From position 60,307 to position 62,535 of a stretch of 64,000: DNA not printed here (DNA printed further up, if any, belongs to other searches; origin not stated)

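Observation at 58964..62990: Three-gene operon led by a MutL/MORC-like GHKL ATPase with two domain-less partners: candidate conflict/defence module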

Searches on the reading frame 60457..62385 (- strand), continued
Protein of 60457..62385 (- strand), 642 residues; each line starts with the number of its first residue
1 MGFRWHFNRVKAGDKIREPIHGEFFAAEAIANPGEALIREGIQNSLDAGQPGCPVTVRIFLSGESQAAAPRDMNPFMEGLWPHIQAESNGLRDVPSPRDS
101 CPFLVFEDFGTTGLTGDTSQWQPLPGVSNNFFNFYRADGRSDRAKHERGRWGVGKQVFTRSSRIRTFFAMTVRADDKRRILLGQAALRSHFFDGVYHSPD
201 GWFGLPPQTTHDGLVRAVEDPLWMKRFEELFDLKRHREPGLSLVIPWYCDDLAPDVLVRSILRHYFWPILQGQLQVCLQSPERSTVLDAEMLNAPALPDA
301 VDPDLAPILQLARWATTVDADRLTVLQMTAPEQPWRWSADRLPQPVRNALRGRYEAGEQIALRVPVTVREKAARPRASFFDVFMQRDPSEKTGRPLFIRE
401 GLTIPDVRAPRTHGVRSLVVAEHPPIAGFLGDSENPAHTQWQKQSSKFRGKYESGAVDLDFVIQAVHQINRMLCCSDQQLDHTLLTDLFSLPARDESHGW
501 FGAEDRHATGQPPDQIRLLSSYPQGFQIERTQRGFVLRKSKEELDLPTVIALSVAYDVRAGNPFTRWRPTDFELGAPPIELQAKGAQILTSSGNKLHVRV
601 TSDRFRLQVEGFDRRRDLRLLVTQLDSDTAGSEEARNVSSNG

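Call 93: find_encoding_contigs(protein=P0002, flank=10000, max_places=2)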
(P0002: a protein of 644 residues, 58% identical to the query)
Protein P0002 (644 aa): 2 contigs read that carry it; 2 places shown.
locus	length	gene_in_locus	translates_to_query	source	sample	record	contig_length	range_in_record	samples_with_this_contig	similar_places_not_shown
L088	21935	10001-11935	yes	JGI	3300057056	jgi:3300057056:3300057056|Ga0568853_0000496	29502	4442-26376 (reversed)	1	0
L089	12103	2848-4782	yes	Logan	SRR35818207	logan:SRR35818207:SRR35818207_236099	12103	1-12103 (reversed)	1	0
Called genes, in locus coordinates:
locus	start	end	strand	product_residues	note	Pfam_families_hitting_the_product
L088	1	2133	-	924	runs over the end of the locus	PF19190:BACON_2 (weak), PF13004:BACON (weak), PF22352:K319L-like_PKD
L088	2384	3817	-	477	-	-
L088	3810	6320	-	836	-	PF09586:YfhO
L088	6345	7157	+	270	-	PF03141:Methyltransf_29 (weak), PF13489:Methyltransf_23, PF13847:Methyltransf_31, PF08241:Methyltransf_11, PF08242:Methyltransf_12, PF13649:Methyltransf_25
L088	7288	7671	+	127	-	-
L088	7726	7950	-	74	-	-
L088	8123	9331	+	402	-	PF02463:SMC_N (faint), PF13175:AAA_15, PF13476:AAA_23 (weak), PF13304:AAA_21, PF13175:AAA_15 (weak)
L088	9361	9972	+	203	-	PF14103:DUF4276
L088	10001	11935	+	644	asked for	-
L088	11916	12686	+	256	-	-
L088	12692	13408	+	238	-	-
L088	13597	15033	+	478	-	PF01408:GFO_IDH_MocA, PF22725:GFO_IDH_MocA_C3 (faint), PF19051:GFO_IDH_MocA_C2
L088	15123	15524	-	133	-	PF01243:PNPOx_N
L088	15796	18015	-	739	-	PF13620:CarboxypepD_reg, PF13715:CarbopepD_reg_2 (weak)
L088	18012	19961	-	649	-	-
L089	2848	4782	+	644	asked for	-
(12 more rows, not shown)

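Call 108: search_protein_families(library=pfam, proteins=[L083:7776-8663:+, L084:6047-6895:+, L085:6099-6965:+, L087:5960-6808:+, L083:5893-7779:+, L084:4168-6057:+, L083:8656-9414:+, L087:6830-7594:+, L083:5669-5896:+, L084:3904-4134:+], max_evalue=0.1)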
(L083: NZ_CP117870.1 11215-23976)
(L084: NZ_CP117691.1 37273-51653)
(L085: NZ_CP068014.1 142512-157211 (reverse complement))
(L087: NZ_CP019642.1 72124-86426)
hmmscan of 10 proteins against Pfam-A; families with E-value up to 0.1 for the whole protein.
L083:7776-8663:+ (295 aa): 0 families

L084:6047-6895:+ (282 aa): 0 families

L085:6099-6965:+ (288 aa): 1 family
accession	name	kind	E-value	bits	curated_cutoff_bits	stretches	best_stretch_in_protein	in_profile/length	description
PF14680.12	FANCI_HD2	-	0.09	12.5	25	0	249-285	132-167/230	FANCI helical domain 2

L087:5960-6808:+ (282 aa): 0 families

L083:5893-7779:+ (628 aa): 0 families

L084:4168-6057:+ (629 aa): 0 families

L083:8656-9414:+ (252 aa): 1 family
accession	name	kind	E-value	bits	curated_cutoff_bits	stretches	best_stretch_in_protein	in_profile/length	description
PF19866.4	DUF6339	-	3.9e-34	118.4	23.2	1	68-243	2-174/175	Family of unknown function (DUF6339)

L087:6830-7594:+ (254 aa): 2 families
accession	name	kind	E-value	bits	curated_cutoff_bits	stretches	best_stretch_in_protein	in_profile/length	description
PF19866.4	DUF6339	-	1e-49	169.1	23.2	1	57-236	1-174/175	Family of unknown function (DUF6339)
PF22205.1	Csm6_6H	-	0.019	15.5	27.6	0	175-243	8-71/93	Csm6 6H domain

L083:5669-5896:+ (75 aa): 0 families

L084:3904-4134:+ (76 aa): 3 families
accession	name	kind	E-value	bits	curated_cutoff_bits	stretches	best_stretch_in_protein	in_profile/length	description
PF16888.10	YwqH-like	-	0.036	14.8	33.7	1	16-68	63-110/123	YwqH-like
PF07439.16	DUF1515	-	0.042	14.3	22.2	0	41-70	3-32/113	Protein of unknown function (DUF1515)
PF04363.17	DUF496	-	0.093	13.3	23.2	0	13-54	23-64/93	Protein of unknown function (DUF496)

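Call 112: find_related_loci(query=A1, collection=viral_contigs, flank=8000)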
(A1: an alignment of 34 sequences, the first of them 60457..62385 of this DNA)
Query A1 (642 aa) in viral_contigs; peptide patterns used: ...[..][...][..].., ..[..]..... (x = any residue, [..] = any of these).
59 stretches matched a pattern, but none encodes a relative of the query by tblastn (E <= 1e-3).
